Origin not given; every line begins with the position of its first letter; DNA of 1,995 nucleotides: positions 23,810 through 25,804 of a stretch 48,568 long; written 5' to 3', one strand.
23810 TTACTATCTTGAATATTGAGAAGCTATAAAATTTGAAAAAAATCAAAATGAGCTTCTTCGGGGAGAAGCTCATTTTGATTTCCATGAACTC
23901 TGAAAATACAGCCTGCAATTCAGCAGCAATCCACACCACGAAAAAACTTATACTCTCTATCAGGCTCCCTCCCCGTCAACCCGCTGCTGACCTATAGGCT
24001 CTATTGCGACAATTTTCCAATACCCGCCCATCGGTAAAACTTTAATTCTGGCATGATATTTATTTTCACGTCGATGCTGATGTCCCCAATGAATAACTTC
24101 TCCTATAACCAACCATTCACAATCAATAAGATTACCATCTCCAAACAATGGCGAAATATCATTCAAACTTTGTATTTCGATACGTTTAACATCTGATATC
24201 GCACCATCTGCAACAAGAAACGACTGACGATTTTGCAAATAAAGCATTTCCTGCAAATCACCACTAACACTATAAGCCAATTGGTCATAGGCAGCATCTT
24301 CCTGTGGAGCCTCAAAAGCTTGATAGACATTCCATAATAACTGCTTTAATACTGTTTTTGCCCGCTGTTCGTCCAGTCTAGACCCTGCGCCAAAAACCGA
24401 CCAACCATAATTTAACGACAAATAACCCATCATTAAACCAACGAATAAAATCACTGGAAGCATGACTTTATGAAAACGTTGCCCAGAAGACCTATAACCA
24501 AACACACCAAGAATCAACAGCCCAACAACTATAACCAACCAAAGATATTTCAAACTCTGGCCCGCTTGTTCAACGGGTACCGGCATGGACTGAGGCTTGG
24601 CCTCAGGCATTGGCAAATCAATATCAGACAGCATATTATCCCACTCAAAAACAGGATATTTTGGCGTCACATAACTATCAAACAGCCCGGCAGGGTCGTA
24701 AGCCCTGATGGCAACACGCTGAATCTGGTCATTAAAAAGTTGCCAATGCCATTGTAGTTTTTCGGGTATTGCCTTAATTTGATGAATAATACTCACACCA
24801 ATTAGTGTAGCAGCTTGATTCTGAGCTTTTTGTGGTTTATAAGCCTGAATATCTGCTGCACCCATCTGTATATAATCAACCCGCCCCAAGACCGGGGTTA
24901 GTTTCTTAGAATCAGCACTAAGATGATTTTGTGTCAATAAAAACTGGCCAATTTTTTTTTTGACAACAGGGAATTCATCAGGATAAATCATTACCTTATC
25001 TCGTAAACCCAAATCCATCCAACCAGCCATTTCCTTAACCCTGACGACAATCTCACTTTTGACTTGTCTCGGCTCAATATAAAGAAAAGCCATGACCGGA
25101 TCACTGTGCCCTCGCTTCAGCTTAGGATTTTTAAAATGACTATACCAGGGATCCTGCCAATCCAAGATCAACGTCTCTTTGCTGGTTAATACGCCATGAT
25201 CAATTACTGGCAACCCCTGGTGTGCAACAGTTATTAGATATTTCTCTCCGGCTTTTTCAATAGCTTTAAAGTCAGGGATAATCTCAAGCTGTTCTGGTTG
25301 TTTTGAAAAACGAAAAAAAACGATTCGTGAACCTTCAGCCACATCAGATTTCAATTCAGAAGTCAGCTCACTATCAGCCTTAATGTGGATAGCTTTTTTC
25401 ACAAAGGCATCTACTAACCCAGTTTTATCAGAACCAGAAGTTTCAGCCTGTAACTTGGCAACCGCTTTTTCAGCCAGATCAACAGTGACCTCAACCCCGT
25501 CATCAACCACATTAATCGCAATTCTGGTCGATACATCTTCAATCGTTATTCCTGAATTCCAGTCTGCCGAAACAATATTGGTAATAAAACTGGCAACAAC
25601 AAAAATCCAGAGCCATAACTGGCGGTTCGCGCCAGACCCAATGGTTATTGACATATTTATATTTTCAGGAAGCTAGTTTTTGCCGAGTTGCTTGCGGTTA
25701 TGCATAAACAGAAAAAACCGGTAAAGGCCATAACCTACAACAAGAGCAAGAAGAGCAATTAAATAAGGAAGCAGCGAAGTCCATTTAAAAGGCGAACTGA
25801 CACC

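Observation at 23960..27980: Uncharacterised four-gene envelope operon built around a His-brace CopC, without copD, next to pmoCAB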

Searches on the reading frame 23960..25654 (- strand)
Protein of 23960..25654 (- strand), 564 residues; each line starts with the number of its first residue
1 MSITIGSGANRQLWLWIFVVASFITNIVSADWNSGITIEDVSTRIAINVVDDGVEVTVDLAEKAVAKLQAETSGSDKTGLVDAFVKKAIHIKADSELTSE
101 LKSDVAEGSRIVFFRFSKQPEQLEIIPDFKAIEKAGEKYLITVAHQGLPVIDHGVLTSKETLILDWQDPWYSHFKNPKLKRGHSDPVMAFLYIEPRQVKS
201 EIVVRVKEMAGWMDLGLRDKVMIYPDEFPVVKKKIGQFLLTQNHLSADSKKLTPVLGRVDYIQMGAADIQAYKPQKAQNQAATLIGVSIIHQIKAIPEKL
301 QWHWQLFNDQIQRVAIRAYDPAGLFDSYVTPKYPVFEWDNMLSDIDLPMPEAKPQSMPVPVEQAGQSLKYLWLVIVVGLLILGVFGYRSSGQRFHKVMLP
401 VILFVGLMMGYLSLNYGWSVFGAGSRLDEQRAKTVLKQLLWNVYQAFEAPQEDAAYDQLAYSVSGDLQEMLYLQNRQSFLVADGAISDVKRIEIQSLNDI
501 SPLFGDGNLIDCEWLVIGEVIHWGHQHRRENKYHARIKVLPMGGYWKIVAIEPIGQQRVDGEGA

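Call 5: search_protein_families(library=pfam, proteins=[window:23960-25654:-], max_evalue=0.1)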
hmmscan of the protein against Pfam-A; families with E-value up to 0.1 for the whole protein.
window:23960-25654:- (564 aa): 4 families
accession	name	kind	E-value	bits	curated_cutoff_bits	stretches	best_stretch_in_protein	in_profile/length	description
PF25221.1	5TMH_Lnb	-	0.053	14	25.2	0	366-411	90-135/144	Lnb transmembrane domain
PF11948.15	DUF3465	-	0.072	13.5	25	0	470-539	55-118/124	Protein of unknown function (DUF3465)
PF16203.11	ERCC3_RAD25_C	-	0.082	12.6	27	0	454-485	158-190/248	ERCC3/RAD25/XPB C-terminal helicase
PF02518.31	HATPase_c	-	0.084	13.8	26.4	0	19-115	9-106/111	Histidine kinase-, DNA gyrase B-, and HSP90-like ATPase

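Call 6: search_protein_families(library=ncbifam, proteins=[window:23960-25654:-], max_evalue=0.1)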
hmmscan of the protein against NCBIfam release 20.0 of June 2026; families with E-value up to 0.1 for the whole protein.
window:23960-25654:- (564 aa): 0 families

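Call 7: find_homologous_proteins(query=window:23960-25654:-)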
Query window:23960-25654:- (564 aa): 80 proteins with E <= 0.001 among 8000 candidates.
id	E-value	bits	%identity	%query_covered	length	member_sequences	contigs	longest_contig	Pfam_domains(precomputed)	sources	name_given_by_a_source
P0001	0.0e+0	1275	100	100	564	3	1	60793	-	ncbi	-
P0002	0.0e+0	1017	78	99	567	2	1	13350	-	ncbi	-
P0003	1.3e-273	926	72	100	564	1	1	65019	-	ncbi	-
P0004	8.2e-273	924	71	99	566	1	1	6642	-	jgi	jgi:hypothetical protein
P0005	5.0e-267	905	70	100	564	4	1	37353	-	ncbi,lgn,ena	-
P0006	2.7e-221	754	64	97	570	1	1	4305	-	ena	-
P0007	8.5e-219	746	62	97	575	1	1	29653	-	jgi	jgi:hypothetical protein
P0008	2.5e-217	741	63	98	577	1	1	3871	-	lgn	-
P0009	3.8e-215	733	60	97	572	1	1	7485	-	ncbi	-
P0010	7.1e-215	733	62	97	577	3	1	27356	-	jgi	jgi:hypothetical protein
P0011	3.5e-214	730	62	95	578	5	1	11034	-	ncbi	-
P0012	3.7e-214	730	62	99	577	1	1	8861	-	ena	-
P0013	1.8e-213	728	61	98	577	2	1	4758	-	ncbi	-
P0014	1.3e-208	712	59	95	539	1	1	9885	-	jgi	jgi:hypothetical protein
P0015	1.7e-208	712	58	98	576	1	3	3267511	-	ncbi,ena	ncbi:MAG: hypothetical protein V3U87_01450 [Methylococcaceae bacterium]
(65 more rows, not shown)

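Call 8: search_solved_structures(query=window:23960-25654:-, max_evalue=1)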
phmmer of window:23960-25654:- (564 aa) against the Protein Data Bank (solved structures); distinct sequences matched with E-value up to 1: 9.
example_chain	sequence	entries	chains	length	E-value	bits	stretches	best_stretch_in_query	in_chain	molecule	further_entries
8ted_A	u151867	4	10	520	0.31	12.5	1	43-150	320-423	Response regulator receiver protein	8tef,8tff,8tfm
8thp_A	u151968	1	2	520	0.31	12.5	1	43-150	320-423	Response regulator receiver protein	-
8p6f_A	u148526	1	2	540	0.33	12.4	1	43-150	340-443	Response regulator receiver domain-containing protein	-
5u96_A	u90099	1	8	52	0.35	12.3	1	320-349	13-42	Putative integrase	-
5uae_A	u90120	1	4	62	0.39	12.1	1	316-349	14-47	Putative integrase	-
8cy8_A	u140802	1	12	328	0.89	10.9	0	46-114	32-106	Ketol-acid reductoisomerase (NADP(+))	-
7rdu_A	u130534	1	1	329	0.9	10.9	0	46-114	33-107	Ketol-acid reductoisomerase (NADP(+))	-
7lat_A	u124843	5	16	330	0.9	10.9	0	46-114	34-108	Ketol-acid reductoisomerase | Ketol-acid reductoisomerase (NADP(+))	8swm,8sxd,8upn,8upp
8upq_A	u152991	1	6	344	0.97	10.8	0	46-114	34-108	Ketol-acid reductoisomerase (NADP(+))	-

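Call 18: find_encoding_contigs(protein=P0015, flank=8000, max_places=3)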
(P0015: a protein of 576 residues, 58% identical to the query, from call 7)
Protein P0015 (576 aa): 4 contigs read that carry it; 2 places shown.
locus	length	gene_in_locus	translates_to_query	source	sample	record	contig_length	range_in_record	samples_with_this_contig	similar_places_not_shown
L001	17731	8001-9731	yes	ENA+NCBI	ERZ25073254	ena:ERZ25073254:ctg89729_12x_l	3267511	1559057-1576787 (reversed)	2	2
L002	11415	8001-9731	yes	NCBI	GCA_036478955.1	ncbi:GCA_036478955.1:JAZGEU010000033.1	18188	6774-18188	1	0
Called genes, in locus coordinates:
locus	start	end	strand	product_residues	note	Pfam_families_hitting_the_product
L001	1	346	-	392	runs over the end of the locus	PF05552:MS_channel_1st_1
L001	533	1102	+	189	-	PF00440:TetR_N, PF09209:CecR_C (faint)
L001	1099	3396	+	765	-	PF03176:MMPL, PF00873:ACR_tran (weak), PF02460:Patched, PF12349:Sterol-sensing, PF03176:MMPL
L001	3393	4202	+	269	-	PF07044:DUF1329 (faint), PF17131:TP_0789-like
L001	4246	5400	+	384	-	-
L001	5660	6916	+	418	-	PF13088:BNR_2 (faint), PF02012:BNR (faint)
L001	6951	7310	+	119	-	PF04234:CopC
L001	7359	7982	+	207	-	-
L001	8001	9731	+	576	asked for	-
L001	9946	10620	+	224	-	PF00072:Response_reg, PF00486:Trans_reg_C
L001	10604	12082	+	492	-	PF00672:HAMP, PF26769:HAMP_PhoQ (faint), PF00512:HisKA, PF02518:HATPase_c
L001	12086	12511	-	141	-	-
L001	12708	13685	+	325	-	PF00056:Ldh_1_N, PF02866:Ldh_1_C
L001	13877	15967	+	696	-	PF07715:Plug, PF00593:TonB_dep_Rec_b-barrel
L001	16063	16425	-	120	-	-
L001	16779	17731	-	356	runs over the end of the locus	PF13609:Porin_4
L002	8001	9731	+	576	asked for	-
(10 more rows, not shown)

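Call 21: find_related_loci(query=A1, collection=genome_contigs, flank=10000)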
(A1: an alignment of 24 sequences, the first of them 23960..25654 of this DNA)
Query A1 (564 aa) in genome_contigs; peptide patterns used: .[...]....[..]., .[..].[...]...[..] (x = any residue, [..] = any of these).
447 stretches matched a pattern; 398 encode a relative of the query (tblastn E <= 1e-3); the best 80 are kept; 79 distinct loci.
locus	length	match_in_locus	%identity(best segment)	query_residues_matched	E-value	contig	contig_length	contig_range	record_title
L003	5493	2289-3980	70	1-564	0e+0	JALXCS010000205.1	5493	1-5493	MAG: Methylomonas sp. isolate T2_metabat2_scaf2bin.191 T2_NODE_29293_length_5493_cov_1.514909, whole genome shotgun sequ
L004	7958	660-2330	62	9-560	0e+0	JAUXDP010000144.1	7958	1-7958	MAG: Methylococcaceae bacterium isolate CSMAG_2854 CSMAG_2854_k119_1695122_length_7958_cov_9.6765, whole genome shotgun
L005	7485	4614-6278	60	13-561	0e+0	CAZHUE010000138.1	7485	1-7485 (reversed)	MAG TPA_asm: uncultured Methylomarinum sp. isolate binchicken_co24_139 genome assembly, contig: NODE_4438_length_7485_co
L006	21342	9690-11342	58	23-560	0e+0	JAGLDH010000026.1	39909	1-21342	MAG: Methylococcales bacterium isolate SW_4_3 ROV167.bin.3.fa_26, whole genome shotgun sequence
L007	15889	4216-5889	58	16-561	0e+0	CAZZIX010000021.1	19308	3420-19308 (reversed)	MAG TPA_asm: uncultured Methylomarinum sp. isolate SRP128015_co1_12 genome assembly, contig: NODE_3862_length_19308_cov_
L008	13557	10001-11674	57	10-560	0e+0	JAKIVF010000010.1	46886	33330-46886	MAG: Methylococcaceae bacterium isolate D100SM.bin.9 NODE_343_length_46886_cov_4.288608, whole genome shotgun sequence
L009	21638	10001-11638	59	5-560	0e+0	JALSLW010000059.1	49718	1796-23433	MAG: Methylomonas sp. isolate 355-202_metabat2_scaf2bin.056 355-202_scaffold_330_c1, whole genome shotgun sequence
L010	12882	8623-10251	55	15-555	0e+0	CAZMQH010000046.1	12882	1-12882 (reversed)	MAG TPA_asm: uncultured Methylomarinum sp. isolate binchicken_co112_12 genome assembly, contig: NODE_2107_length_12882_c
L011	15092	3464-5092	56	23-560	0e+0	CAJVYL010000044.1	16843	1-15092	MAG TPA_asm: uncultured Methylococcales bacterium isolate SRR5469033_bin.11_MetaBAT_v2.12.1_MAG genome assembly, contig:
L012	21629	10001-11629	47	12-560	2e-154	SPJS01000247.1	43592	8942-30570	MAG: Methylococcaceae bacterium isolate BinT1.003_T2.003_T3.002 contig_30, whole genome shotgun sequence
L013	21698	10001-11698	38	12-559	5e-127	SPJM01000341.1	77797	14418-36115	MAG: Methylococcaceae bacterium isolate BinT2.0024_T3.008 contig_341, whole genome shotgun sequence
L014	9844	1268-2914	56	17-560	0e+0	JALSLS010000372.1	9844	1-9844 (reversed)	MAG: Methylomonas sp. isolate 355-202_metabat2_scaf2bin.044 355-202_scaffold_4903_c1, whole genome shotgun sequence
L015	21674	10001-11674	58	10-561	0e+0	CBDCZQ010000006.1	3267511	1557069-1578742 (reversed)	MAG: Methylococcales bacterium isolate a3c75e74-b302-450f-87e0-474c3d024c4a genome assembly, contig: contig_6, whole gen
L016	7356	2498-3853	35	112-560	1e-86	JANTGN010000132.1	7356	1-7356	MAG: Thiotrichales bacterium isolate bin10069 c_000000011909, whole genome shotgun sequence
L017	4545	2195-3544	37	112-560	1e-84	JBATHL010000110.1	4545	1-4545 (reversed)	MAG: Gammaproteobacteria bacterium isolate MFD10361_ilm_asm_bin2 k127_134892, whole genome shotgun sequence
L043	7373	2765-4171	34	98-559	3e-79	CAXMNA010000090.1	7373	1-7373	MAG: uncultured Gammaproteobacteria bacterium isolate 07C-BC-St02_bin.9.orig genome assembly, contig: k141_1015674, whol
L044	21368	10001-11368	36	112-563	6e-79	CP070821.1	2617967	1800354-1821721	MAG: Gammaproteobacteria bacterium isolate bin114 chromosome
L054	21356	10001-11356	36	112-560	5e-78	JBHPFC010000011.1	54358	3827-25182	Pseudomonadota bacterium isolate SAG AM-311-I13 NODE_11_length_54358_cov_30.487597, whole genome shotgun sequence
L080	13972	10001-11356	34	112-560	6e-74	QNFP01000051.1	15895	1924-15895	MAG: Gammaproteobacteria bacterium isolate B33_G6 B33_Guay6_scaffold_01894, whole genome shotgun sequence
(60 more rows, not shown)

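Call 31: predict_structure(alignment_id=A2)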
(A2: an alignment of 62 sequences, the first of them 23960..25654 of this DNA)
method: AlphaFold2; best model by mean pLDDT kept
length: 564 residues; sequences in the alignment: 62
mean_pLDDT: 79.9   pTM: 0.64
mean pLDDT of the five models: 79.9, 79.1, 78.1, 77.0, 76.5
residues with pLDDT >= 90: 207; 70-90: 232; 50-70: 81; < 50: 44
segments of 3 or more residues with pLDDT < 50: 1-7, 28-35, 347-352, 365-369, 416-423, 479-483, 561-564
pLDDT, mean of each block of 10 residues (from residue 1): 45 74 57 49 90 93 85 70 90 93 77 94 95 87 89 78 93 88 82 88 94 93 95 97 95 92 75 90 93 89 93 90 86 95 60 66 53 66 71 70 71 48 61 89 78 79 86 64 60 88 74 85 70 90 87 80 38
secondary structure, 60 per line:
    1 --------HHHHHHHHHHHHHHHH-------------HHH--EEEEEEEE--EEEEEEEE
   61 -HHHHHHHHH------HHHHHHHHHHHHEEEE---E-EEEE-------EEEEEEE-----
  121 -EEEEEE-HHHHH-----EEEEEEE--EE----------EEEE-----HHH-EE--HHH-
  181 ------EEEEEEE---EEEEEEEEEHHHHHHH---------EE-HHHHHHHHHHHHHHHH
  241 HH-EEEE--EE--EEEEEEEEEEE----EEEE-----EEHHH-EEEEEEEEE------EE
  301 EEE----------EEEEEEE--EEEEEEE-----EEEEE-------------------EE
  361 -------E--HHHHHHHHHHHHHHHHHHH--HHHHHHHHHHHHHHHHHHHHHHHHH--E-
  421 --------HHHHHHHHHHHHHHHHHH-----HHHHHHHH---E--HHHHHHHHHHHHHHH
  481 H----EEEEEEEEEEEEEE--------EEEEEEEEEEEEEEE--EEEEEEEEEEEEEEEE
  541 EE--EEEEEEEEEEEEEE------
elements in order: H9-24 E43-50 E53-60 H62-70 H77-88 E89-92 E98-101 E109-115 E122-127 H129-133 E139-145 E160-163 E187-193 E197-205 H206-212 H225-242 E244-247 E254-264 E269-272 E284-292 E299-303 E314-320 E323-329 E335-339 H371-389 H392-416 H429-446 H452-459 H466-481 E486-499 E508-522 E525-542 E545-558
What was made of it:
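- Checked: 564-aa protein: the AlphaFold2 model (pLDDT 79.9) gives a signal peptide, periplasmic domains at about 40-165 and 185-340, a TM hairpin (helices 371-389 and 392-416) and a C-terminal domain at 429-558 (call 31).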

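Call 36: fold_search(model_id=the predicted structure, library=pdb)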
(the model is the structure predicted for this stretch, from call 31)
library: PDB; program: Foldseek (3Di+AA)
matches with E <= 10: 1080; with E <= 0.001: 16
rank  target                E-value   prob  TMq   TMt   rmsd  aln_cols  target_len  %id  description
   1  9gce                  8.3e-06  1.00  0.18  0.54   6.2       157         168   15  Ang-1 domain of the HupE/UreJ-2 protein from Rhodobacteraceae bacterium RbAng-1a with Cu bound (released 2025-09-10)
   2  8ezw_D                5.1e-05  1.00  0.19  0.62   6.5       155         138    9  Structure of Apo ZrgA deletion 124-184 from Vibrio cholerae (released 2023-01-18)
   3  8ezw_E                8.0e-05  1.00  0.18  0.64   5.5       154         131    8  Structure of Apo ZrgA deletion 124-184 from Vibrio cholerae (released 2023-01-18)
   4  8f1b_C                1.2e-04  1.00  0.19  0.58   5.5       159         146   10  Structure of zinc-bound ZrgA deletion 124-184 from Vibrio cholerae (released 2023-01-18)
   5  8f1b_F                1.7e-04  1.00  0.18  0.63   5.5       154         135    8  Structure of zinc-bound ZrgA deletion 124-184 from Vibrio cholerae (released 2023-01-18)
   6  8f1b_D                1.7e-04  1.00  0.20  0.62   5.2       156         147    8  Structure of zinc-bound ZrgA deletion 124-184 from Vibrio cholerae (released 2023-01-18)
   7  7amx                  1.8e-04  1.00  0.18  0.61   5.6       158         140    8  The crystal structure of gene product PA4063 from Pseudomonas aeruginosa in complex with zinc (released 2021-10-20)
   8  8ezw_C                2.0e-04  1.00  0.18  0.59   5.5       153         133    7  Structure of Apo ZrgA deletion 124-184 from Vibrio cholerae (released 2023-01-18)
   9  8f1b_A                3.0e-04  1.00  0.19  0.63   5.1       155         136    8  Structure of zinc-bound ZrgA deletion 124-184 from Vibrio cholerae (released 2023-01-18)
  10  7bgo_AAA              3.0e-04  1.00  0.17  0.56   6.5       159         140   10  The crystal structure of gene product PA4063 from Pseudomonas aeruginosa in complex with Zn (space group P65) (released 2021-11-17)
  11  5kpe_MODEL_1_A        4.0e-04  1.00  0.16  0.58   5.2       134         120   20  Solution NMR Structure of Denovo Beta Sheet Design Protein, Northeast Structural Genomics Consortium (NESG) Ta (released 2016-09-21)
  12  7bgo_CCC              4.9e-04  1.00  0.18  0.59   5.8       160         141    9  The crystal structure of gene product PA4063 from Pseudomonas aeruginosa in complex with Zn (space group P65) (released 2021-11-17)
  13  7bgo_BBB              5.2e-04  1.00  0.18  0.58   5.7       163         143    8  The crystal structure of gene product PA4063 from Pseudomonas aeruginosa in complex with Zn (space group P65) (released 2021-11-17)
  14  5d9r                  6.2e-04  1.00  0.17  0.56   5.0       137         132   15  Crystal structure of a conserved domain in the intermembrane space region of the plastid division protein ARC6 (released 2015-11-11)
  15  6jzf_A                6.5e-04  1.00  0.17  0.49   5.3       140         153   13  Structure of the intermembrane space region of PARC6 (released 2020-05-06)
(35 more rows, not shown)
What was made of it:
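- On ZrgABC / PA4063-4065-type MacB metal system: Foldseek E=5e-5 to 3e-4, probability 1.0, TM on the target 0.56-0.64 (call 36).
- Closest known: Ang-1-HupE/UreJ-2 'anglerase' permeases. Same: This is the top structural match of the 564-aa protein (9GCE, Cu-bound; call 36).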

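Call 42: search_solved_structures(query=A2, max_evalue=10, show_alignments=5)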
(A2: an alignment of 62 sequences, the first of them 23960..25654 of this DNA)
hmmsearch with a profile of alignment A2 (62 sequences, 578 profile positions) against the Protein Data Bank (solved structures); distinct sequences matched with E-value up to 10: 5.
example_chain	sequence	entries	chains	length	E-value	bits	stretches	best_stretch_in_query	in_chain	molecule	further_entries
9i2m_A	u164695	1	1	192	0.24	13.3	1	538-575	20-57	Allergen Fel d 4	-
8amc_A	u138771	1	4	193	0.25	13.3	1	538-575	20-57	Allergen Fel d 4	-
7sh2_H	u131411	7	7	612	0.58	12.1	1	48-163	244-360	DNA damage checkpoint protein DDC1 | DDC1 isoform 1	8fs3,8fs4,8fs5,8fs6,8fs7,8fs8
6ucz_A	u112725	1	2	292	0.75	11.7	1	79-175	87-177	Dihydropteroate synthase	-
3zxq_A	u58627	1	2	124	1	11.3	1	19-77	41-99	HYPOXIA SENSOR HISTIDINE KINASE RESPONSE REGULATOR DOST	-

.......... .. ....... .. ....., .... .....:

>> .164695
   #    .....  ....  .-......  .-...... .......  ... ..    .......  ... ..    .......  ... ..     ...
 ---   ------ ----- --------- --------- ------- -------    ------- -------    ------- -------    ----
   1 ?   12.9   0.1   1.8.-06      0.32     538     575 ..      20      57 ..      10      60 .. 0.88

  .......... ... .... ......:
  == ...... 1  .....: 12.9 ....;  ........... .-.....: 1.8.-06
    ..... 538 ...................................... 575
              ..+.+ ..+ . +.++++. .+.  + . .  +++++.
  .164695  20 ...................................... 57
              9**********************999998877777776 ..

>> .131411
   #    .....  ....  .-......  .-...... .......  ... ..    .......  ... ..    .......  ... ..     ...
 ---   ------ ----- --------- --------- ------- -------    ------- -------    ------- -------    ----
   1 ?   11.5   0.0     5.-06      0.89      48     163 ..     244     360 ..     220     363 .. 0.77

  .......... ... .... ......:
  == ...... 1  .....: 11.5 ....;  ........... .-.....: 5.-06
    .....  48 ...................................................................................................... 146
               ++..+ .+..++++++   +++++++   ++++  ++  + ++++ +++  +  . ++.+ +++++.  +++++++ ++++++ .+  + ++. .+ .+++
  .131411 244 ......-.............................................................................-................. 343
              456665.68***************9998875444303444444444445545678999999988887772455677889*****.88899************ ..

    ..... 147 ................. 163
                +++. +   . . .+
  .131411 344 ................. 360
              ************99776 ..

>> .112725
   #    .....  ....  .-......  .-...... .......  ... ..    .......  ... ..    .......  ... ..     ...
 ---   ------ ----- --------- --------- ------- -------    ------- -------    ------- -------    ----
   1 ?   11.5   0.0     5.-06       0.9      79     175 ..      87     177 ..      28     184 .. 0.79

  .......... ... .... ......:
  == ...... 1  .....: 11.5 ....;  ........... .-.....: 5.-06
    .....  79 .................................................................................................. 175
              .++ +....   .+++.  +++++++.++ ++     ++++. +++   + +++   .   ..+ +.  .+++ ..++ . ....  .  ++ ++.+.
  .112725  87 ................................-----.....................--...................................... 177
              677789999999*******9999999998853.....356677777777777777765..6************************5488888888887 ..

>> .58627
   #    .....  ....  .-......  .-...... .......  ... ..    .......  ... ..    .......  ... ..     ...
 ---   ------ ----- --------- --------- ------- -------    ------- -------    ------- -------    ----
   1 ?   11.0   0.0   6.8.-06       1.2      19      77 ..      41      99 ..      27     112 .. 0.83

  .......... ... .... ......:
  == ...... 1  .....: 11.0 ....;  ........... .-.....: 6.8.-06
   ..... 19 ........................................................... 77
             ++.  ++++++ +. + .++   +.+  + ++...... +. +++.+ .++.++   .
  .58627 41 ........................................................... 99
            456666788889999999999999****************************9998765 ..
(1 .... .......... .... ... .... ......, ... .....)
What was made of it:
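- On ZrgABC / PA4063-4065-type MacB metal system: No sequence or profile similarity (calls 8, 42).
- Tried and rejected: Sequence and profile searches of the 564-aa protein against PDB, Pfam and NCBIfam gave nothing significant (calls 5, 6, 8, 42).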
